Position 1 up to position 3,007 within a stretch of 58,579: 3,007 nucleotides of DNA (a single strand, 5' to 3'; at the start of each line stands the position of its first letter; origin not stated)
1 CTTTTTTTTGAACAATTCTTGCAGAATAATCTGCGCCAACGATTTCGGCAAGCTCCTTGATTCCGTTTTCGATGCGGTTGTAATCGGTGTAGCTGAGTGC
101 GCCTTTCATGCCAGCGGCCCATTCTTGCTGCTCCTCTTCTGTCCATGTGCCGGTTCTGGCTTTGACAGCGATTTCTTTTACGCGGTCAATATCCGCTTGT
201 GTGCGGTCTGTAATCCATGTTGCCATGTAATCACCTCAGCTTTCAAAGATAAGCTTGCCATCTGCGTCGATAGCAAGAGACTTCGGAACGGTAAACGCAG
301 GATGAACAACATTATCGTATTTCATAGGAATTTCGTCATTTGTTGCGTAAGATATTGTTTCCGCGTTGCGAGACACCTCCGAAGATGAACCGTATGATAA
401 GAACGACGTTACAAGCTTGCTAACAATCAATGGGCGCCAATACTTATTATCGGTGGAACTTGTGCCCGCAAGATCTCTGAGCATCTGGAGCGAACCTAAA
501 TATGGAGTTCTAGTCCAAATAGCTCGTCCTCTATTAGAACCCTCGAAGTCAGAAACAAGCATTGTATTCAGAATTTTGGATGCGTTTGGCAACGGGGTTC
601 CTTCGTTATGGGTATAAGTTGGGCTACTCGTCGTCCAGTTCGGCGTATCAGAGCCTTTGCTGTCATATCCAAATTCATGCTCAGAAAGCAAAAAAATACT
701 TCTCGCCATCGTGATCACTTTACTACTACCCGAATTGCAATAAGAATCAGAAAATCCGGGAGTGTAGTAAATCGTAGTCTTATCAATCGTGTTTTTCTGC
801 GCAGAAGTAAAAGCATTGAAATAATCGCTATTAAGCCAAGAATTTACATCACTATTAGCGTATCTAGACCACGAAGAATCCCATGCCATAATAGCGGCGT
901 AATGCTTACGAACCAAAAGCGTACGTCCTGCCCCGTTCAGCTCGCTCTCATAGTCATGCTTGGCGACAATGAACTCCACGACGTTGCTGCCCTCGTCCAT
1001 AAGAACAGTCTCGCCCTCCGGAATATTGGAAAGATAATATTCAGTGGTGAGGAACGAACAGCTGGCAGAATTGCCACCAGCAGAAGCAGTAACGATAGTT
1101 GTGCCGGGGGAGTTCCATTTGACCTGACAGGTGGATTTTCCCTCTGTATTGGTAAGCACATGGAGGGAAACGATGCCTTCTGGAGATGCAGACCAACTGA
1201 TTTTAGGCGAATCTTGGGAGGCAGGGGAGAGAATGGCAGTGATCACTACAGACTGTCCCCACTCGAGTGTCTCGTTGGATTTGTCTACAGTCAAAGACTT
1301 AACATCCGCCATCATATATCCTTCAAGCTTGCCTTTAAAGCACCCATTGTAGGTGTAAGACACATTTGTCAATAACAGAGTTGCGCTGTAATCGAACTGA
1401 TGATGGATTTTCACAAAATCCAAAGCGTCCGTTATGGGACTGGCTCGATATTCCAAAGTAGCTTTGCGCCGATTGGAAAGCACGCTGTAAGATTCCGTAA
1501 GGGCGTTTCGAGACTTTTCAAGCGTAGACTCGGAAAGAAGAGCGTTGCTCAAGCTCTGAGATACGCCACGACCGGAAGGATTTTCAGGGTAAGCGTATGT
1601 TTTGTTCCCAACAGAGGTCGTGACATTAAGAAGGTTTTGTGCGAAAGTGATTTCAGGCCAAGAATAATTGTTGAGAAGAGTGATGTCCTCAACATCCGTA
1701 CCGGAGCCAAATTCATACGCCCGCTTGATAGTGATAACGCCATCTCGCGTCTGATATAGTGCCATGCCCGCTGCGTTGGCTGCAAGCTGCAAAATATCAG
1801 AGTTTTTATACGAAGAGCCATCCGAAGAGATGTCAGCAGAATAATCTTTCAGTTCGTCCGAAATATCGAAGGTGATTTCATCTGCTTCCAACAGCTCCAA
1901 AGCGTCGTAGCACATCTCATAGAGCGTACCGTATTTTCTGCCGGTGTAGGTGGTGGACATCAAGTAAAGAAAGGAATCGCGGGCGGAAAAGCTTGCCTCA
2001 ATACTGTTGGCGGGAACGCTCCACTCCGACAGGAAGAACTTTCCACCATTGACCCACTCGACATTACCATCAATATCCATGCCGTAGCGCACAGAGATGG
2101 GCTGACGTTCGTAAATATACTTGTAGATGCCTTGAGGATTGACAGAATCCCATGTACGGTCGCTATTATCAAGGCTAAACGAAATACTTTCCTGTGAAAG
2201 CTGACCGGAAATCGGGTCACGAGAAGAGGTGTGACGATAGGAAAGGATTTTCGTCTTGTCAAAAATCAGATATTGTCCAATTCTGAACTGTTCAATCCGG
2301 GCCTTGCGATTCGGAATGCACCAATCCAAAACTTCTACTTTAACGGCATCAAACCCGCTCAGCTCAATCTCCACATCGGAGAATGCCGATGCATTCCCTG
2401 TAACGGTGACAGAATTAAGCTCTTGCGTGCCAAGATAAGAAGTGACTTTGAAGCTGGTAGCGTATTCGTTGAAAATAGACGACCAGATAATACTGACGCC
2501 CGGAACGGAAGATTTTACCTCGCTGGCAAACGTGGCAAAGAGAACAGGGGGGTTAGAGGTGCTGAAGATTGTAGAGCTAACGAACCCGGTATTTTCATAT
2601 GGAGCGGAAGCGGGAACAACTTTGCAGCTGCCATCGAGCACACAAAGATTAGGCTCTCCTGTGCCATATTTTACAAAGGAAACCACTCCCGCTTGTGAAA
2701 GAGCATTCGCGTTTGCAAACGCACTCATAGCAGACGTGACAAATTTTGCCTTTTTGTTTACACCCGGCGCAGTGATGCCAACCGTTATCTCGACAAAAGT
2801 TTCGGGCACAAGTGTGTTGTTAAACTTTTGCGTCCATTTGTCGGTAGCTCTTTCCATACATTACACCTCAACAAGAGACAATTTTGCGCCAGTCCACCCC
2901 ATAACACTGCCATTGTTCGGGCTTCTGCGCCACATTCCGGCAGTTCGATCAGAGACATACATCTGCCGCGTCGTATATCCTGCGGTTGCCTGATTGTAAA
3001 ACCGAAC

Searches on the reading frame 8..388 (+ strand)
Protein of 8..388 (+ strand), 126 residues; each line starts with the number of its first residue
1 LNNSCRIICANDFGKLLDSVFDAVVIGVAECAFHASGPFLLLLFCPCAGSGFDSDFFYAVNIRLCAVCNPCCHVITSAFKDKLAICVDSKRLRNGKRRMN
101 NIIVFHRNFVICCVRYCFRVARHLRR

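Call 18: search_protein_families(library=pfam, alignment_id=A1, max_evalue=0.001)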
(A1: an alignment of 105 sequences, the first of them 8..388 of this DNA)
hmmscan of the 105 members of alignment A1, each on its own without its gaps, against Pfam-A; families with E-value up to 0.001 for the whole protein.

A. member 1, window:8-388:+ (126 aa): 0 families

B. families by the number of members that match (of 105 scanned): 13 families
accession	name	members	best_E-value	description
PF01381.28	HTH_3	2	7.3e-08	Helix-turn-helix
PF00239.26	Resolvase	1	2e-36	Resolvase, N terminal domain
PF16478.10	DUF5055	1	8.1e-13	Domain of unknown function (DUF5055)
PF20458.3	DUF6711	1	1.4e-09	Family of unknown function (DUF6711)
PF09693.15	Phage_XkdX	1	2e-09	Phage uncharacterised protein (Phage_XkdX)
PF13560.12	HTH_31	1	3.2e-06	Helix-turn-helix domain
PF13443.12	HTH_26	1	5.7e-06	Cro/C1-type HTH DNA-binding domain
PF12844.13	HTH_19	1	9.2e-05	Helix-turn-helix domain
PF14803.11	Zn_ribbon_Nudix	1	0.00013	Nudix N-terminal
PF13240.11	Zn_Ribbon_1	1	0.00026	zinc-ribbon domain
PF12773.13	DZR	1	0.00037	Double zinc ribbon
PF23455.1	DUF7129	1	0.0005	Domain of unknown function (DUF7129)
PF24463.1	DUF7577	1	0.00091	Domain of unknown function (DUF7577)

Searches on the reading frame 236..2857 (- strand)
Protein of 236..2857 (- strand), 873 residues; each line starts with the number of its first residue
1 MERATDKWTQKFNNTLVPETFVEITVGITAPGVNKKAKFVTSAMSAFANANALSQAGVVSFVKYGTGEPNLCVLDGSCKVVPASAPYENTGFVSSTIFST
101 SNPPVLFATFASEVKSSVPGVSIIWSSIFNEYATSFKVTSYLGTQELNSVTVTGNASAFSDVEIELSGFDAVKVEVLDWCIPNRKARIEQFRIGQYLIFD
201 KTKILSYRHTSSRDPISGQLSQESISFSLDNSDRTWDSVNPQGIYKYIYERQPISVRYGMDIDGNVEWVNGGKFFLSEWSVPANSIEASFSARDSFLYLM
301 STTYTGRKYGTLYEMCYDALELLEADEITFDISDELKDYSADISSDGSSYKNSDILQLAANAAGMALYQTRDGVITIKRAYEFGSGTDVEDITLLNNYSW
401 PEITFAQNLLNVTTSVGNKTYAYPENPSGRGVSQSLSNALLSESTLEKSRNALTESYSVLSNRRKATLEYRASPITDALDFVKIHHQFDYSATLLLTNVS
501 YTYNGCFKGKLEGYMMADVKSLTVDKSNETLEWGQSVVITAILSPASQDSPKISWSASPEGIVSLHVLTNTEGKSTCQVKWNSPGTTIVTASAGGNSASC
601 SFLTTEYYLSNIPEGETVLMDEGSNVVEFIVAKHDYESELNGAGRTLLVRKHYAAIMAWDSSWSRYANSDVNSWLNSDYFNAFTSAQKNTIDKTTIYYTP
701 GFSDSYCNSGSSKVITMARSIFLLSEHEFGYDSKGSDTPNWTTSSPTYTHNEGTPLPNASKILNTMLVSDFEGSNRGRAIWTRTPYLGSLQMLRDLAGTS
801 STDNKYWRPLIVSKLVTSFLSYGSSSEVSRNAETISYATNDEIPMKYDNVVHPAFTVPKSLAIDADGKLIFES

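Call 10: search_protein_families(library=phrogs, proteins=[window:236-2857:-], max_evalue=0.00001)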
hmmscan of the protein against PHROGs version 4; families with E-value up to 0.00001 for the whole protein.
window:236-2857:- (873 aa): 1 family
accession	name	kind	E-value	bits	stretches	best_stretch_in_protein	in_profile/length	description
phrog_13879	-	unknown function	1.5e-59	202.8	1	20-512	19-542/571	-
